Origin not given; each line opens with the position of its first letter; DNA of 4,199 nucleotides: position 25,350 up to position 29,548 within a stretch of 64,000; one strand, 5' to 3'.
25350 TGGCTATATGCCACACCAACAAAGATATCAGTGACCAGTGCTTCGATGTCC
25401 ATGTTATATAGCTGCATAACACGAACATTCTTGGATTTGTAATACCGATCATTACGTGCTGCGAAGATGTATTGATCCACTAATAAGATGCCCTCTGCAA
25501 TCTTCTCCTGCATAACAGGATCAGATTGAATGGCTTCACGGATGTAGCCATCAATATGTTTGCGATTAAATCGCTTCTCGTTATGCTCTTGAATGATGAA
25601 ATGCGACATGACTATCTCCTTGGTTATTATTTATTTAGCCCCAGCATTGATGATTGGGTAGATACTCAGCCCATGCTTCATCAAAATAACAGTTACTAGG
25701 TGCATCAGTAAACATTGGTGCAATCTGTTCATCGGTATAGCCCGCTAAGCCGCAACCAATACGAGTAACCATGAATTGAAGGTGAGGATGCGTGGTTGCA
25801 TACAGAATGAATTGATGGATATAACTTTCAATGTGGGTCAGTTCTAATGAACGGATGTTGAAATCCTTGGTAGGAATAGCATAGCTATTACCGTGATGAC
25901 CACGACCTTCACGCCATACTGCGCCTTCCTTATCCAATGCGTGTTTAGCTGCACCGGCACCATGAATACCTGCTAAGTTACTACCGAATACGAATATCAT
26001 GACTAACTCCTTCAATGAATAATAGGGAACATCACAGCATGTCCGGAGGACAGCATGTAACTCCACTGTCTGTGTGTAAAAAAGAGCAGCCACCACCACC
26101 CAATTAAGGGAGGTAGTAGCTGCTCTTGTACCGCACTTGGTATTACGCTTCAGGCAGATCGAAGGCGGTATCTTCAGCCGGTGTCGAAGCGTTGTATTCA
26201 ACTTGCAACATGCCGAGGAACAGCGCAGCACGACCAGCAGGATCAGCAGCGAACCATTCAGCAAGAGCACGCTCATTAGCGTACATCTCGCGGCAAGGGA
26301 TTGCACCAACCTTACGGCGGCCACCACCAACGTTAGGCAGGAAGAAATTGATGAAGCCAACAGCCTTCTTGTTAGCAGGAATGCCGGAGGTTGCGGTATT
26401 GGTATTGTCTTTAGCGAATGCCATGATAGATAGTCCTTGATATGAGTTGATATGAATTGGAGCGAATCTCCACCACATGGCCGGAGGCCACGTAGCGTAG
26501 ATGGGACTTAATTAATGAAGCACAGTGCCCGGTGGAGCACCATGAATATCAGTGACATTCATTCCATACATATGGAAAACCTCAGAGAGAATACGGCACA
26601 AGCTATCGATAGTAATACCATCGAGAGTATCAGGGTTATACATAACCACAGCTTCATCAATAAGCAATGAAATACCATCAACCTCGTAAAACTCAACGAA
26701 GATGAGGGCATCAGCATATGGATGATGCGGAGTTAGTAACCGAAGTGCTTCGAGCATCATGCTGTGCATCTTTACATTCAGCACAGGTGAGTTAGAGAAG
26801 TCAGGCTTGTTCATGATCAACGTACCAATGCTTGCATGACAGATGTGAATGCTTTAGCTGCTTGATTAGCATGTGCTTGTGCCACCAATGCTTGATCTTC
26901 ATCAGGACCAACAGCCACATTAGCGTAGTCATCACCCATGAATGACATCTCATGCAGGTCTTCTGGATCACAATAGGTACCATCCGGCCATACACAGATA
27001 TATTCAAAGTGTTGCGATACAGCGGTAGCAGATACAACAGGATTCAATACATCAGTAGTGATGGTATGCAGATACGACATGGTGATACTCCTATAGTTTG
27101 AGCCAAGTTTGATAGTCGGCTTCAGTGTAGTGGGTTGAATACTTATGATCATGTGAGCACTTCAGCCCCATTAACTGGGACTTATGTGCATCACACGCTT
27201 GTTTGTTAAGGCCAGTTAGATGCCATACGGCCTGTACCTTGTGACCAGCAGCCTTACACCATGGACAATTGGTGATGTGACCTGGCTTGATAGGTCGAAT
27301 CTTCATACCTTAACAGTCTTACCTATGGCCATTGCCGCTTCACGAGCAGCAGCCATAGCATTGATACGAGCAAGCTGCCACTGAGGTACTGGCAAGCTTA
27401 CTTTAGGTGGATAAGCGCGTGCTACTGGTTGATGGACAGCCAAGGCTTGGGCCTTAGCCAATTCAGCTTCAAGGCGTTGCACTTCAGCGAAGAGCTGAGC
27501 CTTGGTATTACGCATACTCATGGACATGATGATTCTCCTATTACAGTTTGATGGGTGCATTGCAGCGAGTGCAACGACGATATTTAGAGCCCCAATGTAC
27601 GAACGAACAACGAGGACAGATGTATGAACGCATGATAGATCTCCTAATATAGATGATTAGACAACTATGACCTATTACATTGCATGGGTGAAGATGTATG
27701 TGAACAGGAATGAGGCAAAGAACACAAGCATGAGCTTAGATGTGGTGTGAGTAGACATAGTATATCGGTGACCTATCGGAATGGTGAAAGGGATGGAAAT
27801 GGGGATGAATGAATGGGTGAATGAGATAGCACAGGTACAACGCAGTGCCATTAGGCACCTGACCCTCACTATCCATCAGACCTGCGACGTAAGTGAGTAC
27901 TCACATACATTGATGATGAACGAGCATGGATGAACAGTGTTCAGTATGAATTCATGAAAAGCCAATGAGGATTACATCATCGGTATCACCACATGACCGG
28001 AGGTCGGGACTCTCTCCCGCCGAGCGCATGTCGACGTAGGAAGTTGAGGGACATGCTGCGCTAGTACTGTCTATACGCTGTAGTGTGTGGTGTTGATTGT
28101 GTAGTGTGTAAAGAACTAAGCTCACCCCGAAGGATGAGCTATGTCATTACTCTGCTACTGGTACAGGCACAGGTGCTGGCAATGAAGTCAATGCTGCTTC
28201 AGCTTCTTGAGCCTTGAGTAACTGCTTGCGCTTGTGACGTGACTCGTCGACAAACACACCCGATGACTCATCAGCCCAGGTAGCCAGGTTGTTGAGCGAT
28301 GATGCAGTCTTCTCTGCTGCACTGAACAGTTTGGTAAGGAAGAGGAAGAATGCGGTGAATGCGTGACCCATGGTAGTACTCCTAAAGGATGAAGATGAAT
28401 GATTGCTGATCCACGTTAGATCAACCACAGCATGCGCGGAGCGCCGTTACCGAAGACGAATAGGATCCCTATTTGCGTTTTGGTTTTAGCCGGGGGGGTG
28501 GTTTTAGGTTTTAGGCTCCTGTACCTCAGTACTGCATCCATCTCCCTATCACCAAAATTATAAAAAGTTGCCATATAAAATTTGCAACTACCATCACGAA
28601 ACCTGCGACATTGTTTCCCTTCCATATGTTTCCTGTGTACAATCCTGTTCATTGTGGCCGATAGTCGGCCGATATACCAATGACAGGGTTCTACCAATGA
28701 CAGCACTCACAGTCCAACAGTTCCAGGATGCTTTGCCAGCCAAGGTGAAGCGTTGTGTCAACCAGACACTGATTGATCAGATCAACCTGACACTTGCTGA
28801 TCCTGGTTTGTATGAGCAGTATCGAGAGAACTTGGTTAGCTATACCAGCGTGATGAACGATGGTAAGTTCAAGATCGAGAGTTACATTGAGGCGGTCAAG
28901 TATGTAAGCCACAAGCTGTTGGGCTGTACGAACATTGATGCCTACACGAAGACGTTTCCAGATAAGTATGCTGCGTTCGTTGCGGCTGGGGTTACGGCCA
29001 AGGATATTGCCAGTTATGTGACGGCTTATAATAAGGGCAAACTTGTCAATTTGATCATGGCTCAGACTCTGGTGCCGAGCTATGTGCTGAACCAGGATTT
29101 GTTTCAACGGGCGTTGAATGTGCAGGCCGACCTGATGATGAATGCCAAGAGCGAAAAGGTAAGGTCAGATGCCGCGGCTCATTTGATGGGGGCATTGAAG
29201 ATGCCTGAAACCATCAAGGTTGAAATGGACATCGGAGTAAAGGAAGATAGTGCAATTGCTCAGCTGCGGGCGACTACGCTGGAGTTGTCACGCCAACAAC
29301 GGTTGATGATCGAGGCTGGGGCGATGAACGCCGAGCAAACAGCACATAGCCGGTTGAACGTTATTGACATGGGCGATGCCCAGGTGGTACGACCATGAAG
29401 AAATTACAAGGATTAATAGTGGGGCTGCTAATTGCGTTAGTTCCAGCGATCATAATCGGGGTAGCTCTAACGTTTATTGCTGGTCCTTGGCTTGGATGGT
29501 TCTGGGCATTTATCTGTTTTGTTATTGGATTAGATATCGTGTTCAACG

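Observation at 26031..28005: Three conserved GGA-triloop hairpins on the template strand: candidate virion-RNAP early promoters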

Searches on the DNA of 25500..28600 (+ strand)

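Call 3: search_dna_similar(query=window:25500-28600:+, collection=phages, mode=near, max_rows=30)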
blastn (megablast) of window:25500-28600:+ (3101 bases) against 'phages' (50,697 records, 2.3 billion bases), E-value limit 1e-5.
No match.

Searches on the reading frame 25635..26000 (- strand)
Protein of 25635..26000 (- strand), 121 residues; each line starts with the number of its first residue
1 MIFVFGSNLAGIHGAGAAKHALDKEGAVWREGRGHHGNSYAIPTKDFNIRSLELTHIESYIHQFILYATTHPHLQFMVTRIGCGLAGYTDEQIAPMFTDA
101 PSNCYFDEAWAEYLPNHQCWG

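Call 34: search_protein_families(library=phrogs, proteins=[window:25635-26000:-], max_evalue=0.001)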
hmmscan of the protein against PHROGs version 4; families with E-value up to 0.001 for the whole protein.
window:25635-26000:- (121 aa): 1 family
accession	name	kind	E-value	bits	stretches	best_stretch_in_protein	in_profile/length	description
phrog_2072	-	unknown function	2e-50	171.3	1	1-121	20-141/143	-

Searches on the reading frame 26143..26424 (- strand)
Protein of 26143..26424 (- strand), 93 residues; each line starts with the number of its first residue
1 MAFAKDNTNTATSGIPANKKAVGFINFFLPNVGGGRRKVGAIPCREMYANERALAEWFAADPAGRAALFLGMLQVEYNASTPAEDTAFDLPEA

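Call 34: search_protein_families(library=phrogs, proteins=[window:26143-26424:-], max_evalue=0.001)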
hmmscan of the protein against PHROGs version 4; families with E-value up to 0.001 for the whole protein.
window:26143-26424:- (93 aa): 1 family
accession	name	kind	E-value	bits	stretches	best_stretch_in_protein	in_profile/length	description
phrog_6271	-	moron, auxiliary metabolic gene and host takeover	1.5e-06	29.5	1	1-61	1-62/96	toxin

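Call 59: search_solved_structures(query=window:26143-26424:-, max_evalue=1, show_alignments=1)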
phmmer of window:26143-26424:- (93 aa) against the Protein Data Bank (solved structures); distinct sequences matched with E-value up to 1: 0.

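Call 60: search_protein_families(library=phrogs, proteins=[window:26143-26424:-], max_evalue=0.01)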
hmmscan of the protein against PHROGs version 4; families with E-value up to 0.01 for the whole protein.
window:26143-26424:- (93 aa): 1 family
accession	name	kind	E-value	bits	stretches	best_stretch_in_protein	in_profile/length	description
phrog_6271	-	moron, auxiliary metabolic gene and host takeover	1.5e-06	29.5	1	1-61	1-62/96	toxin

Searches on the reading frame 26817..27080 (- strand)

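Call 34: search_protein_families(library=phrogs, proteins=[window:26817-27080:-], max_evalue=0.001)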
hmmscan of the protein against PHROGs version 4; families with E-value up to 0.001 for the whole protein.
window:26817-27080:- (87 aa): 1 family
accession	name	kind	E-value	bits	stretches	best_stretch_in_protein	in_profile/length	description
phrog_5116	-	unknown function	9.8e-09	35.9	1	22-53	3-35/56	-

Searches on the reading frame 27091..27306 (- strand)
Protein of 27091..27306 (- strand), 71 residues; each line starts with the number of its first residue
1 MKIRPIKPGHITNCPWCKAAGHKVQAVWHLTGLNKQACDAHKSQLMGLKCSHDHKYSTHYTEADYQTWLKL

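Call 34: search_protein_families(library=phrogs, proteins=[window:27091-27306:-], max_evalue=0.001)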
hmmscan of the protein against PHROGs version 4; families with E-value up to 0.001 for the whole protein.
window:27091-27306:- (71 aa): 1 family
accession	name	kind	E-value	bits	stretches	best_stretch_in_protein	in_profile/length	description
phrog_9585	-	unknown function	6.7e-07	31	1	10-71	10-93/93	-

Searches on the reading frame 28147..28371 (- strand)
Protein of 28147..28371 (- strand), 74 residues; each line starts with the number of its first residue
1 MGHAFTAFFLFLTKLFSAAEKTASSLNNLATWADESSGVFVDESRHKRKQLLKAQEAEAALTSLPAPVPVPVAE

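Call 34: search_protein_families(library=phrogs, proteins=[window:28147-28371:-], max_evalue=0.001)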
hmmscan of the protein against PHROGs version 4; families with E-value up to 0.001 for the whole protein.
window:28147-28371:- (74 aa): 1 family
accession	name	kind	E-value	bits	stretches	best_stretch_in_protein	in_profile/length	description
phrog_6483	-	unknown function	7e-07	30.6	1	1-60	1-60/84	-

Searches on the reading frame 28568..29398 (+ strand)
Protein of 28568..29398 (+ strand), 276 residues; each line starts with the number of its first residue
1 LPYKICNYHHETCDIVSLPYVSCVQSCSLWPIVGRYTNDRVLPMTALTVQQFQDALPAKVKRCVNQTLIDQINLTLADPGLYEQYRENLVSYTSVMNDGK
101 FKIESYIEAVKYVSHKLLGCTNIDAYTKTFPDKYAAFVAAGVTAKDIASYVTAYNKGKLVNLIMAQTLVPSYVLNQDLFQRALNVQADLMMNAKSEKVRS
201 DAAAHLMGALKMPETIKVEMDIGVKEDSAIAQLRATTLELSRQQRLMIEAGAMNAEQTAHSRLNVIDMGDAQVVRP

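Call 66: search_protein_families(library=phrogs, proteins=[window:28568-29398:+], max_evalue=0.001)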
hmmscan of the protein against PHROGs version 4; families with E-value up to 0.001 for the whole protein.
window:28568-29398:+ (276 aa): 1 family
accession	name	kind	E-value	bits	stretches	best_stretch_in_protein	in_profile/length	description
phrog_2109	-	unknown function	1.4e-91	307.1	1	45-268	2-225/230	-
